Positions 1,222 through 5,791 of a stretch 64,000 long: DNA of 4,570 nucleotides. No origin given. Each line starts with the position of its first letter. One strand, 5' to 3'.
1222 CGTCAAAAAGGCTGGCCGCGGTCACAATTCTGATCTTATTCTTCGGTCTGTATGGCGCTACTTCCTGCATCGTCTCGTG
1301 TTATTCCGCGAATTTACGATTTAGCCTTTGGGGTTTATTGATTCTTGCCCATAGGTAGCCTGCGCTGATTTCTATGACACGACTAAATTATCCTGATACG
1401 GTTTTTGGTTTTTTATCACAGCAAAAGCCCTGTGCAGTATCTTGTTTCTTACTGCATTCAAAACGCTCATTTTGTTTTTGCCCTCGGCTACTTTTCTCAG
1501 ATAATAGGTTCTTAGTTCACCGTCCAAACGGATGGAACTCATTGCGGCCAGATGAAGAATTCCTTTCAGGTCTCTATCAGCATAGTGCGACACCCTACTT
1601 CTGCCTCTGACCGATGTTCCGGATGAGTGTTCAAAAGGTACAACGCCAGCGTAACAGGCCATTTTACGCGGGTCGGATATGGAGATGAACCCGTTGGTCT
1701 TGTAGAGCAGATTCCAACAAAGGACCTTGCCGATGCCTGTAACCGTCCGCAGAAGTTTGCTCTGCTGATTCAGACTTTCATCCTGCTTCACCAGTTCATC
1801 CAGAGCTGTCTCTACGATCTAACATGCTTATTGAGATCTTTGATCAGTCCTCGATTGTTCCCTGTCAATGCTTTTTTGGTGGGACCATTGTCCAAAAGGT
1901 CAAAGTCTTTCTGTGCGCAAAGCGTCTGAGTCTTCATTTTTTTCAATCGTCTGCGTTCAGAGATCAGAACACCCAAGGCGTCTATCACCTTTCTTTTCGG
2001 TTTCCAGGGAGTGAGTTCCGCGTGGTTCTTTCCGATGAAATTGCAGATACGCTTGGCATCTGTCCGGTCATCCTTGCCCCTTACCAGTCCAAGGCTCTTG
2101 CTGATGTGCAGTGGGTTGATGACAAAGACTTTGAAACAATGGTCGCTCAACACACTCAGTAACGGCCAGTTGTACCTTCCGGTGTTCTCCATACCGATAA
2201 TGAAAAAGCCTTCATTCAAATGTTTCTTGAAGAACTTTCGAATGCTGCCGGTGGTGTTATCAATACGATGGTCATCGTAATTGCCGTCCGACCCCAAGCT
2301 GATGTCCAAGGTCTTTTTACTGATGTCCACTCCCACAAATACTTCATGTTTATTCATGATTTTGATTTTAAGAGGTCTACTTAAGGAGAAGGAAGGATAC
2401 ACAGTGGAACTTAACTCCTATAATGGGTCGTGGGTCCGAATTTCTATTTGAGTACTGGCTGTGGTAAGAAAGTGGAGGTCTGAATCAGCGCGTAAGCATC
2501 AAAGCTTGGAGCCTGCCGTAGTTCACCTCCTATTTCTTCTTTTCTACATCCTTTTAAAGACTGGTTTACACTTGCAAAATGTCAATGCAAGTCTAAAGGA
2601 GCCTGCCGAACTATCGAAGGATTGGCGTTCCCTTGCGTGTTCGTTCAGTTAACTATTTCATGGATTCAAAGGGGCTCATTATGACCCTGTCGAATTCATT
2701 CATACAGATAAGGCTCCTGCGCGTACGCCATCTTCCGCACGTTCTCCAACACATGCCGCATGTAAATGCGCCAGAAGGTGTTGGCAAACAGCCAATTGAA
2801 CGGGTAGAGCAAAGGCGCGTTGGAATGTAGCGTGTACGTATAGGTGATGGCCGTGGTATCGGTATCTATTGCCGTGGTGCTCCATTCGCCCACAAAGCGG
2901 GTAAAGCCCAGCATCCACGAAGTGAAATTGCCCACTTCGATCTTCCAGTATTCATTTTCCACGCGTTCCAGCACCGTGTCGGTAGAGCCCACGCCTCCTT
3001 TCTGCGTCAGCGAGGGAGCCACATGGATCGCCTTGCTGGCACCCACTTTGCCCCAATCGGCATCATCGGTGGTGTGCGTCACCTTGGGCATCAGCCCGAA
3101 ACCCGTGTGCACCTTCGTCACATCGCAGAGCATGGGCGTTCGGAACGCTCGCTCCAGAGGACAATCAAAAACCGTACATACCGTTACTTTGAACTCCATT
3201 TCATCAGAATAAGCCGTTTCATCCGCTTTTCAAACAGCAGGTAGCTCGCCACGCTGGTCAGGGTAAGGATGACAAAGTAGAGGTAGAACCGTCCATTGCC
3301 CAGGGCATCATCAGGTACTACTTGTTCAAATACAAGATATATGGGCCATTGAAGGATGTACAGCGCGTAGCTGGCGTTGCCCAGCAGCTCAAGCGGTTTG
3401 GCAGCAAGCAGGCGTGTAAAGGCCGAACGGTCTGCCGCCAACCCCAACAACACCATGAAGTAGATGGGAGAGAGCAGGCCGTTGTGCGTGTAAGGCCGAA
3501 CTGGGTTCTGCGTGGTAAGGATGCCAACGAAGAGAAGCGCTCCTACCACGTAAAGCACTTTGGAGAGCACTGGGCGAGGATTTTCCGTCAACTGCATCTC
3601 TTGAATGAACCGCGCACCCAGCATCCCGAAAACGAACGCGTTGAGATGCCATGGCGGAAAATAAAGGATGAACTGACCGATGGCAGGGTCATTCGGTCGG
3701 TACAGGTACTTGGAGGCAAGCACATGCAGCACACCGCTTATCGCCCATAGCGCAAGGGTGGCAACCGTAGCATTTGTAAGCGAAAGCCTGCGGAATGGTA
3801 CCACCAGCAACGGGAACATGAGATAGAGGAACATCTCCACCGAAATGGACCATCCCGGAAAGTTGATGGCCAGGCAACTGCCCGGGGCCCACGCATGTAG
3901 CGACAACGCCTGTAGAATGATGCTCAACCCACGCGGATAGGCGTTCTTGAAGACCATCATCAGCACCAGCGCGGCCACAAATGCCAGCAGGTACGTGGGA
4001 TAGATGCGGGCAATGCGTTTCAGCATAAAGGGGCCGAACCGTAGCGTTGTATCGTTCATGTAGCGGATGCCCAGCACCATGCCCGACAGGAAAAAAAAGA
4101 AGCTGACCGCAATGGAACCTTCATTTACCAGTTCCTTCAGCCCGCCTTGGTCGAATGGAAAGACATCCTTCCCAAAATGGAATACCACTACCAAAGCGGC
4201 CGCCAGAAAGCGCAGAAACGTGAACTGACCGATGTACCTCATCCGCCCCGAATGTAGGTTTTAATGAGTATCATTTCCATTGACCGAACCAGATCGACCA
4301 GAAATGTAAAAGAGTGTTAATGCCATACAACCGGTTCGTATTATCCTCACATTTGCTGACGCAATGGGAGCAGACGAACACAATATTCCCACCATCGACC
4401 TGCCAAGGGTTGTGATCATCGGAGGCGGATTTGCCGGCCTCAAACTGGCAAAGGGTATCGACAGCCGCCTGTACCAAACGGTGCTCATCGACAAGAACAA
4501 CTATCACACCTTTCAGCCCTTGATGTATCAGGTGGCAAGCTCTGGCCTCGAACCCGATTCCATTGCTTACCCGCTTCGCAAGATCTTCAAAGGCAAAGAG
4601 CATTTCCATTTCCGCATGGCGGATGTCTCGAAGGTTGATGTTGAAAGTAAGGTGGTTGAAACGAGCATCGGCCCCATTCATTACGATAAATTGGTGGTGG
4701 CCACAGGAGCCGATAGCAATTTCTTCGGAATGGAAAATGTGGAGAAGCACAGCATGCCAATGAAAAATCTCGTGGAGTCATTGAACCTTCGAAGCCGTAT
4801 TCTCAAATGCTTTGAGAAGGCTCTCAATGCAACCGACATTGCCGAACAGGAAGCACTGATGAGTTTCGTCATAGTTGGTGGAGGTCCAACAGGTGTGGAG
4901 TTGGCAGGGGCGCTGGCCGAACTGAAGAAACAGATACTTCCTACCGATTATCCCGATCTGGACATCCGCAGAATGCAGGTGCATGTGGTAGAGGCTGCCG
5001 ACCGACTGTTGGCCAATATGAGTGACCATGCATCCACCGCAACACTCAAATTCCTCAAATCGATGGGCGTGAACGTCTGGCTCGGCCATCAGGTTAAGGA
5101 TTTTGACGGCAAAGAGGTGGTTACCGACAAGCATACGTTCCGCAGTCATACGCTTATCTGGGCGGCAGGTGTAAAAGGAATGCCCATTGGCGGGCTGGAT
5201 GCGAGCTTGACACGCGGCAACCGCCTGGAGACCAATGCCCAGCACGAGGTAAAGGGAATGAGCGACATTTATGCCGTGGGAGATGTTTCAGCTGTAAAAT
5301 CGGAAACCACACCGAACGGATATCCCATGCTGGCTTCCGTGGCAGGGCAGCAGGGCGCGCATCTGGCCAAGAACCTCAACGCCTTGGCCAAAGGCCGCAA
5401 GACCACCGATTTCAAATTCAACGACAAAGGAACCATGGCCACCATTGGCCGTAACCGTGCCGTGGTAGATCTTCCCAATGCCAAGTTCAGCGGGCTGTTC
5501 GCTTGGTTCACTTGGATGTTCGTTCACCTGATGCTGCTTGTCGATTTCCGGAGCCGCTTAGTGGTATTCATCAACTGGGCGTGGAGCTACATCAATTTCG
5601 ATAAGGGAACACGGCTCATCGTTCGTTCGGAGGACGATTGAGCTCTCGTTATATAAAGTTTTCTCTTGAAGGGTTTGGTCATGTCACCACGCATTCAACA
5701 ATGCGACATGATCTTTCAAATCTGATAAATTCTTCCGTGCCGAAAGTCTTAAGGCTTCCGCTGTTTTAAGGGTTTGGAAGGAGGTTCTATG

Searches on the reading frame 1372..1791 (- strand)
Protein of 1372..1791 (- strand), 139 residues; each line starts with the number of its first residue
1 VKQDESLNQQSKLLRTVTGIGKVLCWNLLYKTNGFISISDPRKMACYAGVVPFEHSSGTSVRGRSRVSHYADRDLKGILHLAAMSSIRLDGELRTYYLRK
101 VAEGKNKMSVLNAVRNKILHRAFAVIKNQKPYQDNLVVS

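Call 48: search_protein_families(library=pfam, proteins=[window:1372-1791:-], max_evalue=0.0001)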
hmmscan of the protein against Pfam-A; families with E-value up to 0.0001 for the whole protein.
window:1372-1791:- (139 aa): 1 family
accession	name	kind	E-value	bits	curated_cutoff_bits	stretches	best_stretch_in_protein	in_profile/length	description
PF02371.22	Transposase_20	-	5.3e-20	72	21.3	1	12-97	2-86/87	Transposase IS116/IS110/IS902 family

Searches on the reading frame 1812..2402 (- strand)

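Call 48: search_protein_families(library=pfam, proteins=[window:1812-2402:-], max_evalue=0.0001)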
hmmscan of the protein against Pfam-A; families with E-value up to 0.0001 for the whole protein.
window:1812-2402:- (196 aa): 1 family
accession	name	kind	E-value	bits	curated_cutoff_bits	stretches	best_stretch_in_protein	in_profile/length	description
PF01548.23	DEDD_Tnp_IS110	-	2.8e-20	73.1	29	1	23-161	1-143/155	Transposase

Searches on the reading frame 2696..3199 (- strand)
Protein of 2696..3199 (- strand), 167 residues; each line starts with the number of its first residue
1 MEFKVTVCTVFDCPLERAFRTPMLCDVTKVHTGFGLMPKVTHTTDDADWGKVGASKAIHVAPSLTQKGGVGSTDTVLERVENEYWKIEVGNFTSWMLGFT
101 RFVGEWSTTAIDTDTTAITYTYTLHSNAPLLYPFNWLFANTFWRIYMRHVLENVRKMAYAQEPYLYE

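Call 48: search_protein_families(library=pfam, proteins=[window:2696-3199:-], max_evalue=0.0001)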
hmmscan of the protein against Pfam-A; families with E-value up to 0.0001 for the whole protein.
window:2696-3199:- (167 aa): 1 family
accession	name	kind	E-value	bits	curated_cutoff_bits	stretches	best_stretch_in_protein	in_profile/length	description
PF10604.15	Polyketide_cyc2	-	5.7e-08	33.6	27.4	1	27-156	17-139/142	Polyketide cyclase / dehydrase and lipid transport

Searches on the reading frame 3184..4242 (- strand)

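Call 48: search_protein_families(library=pfam, proteins=[window:3184-4242:-], max_evalue=0.0001)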
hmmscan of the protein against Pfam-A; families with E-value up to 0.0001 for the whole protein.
window:3184-4242:- (352 aa): 1 family
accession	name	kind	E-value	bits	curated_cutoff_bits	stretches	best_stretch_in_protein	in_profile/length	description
PF01757.29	Acyl_transf_3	-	3e-30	105.9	31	1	7-336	4-324/326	Acyltransferase domain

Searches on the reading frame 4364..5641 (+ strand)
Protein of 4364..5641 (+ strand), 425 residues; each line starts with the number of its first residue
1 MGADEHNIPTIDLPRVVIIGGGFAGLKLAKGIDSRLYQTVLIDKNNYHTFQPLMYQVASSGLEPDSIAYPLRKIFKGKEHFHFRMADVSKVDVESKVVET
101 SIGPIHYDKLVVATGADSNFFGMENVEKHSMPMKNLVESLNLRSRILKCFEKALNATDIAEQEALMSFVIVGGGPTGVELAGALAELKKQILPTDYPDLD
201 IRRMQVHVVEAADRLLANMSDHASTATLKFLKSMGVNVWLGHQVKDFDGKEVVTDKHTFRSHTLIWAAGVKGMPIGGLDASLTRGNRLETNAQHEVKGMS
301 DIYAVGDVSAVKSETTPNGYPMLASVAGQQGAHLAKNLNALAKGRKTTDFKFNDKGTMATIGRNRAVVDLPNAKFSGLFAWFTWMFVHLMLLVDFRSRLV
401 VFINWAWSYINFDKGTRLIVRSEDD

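Call 48: search_protein_families(library=pfam, proteins=[window:4364-5641:+], max_evalue=0.0001)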
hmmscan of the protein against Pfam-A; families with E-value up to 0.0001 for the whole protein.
window:4364-5641:+ (425 aa): 7 families
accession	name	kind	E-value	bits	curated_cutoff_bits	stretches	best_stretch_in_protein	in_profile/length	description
PF07992.20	Pyr_redox_2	-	6.1e-46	157.6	26.1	1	15-331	2-291/291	Pyridine nucleotide-disulphide oxidoreductase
PF00070.33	Pyr_redox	-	4.2e-16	59.7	22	1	168-252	2-71/82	Pyridine nucleotide-disulphide oxidoreductase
PF22366.1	NDH2_C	-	2.5e-10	40.8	27.7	1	355-408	2-56/62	NDH2 C-terminal domain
PF01266.30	DAO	-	2.5e-07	31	27.9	0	15-45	1-31/353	FAD dependent oxidoreductase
PF13738.12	Pyr_redox_3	-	7.1e-07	29.2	30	0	248-270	112-134/305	Pyridine nucleotide-disulphide oxidoreductase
PF03486.20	HI0933_like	-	9e-07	29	50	0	15-46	2-33/244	HI0933-like protein Rossmann domain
PF13450.12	NAD_binding_8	-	7.6e-05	23.4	21.9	0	18-46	1-29/68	NAD(P)-binding Rossmann-like domain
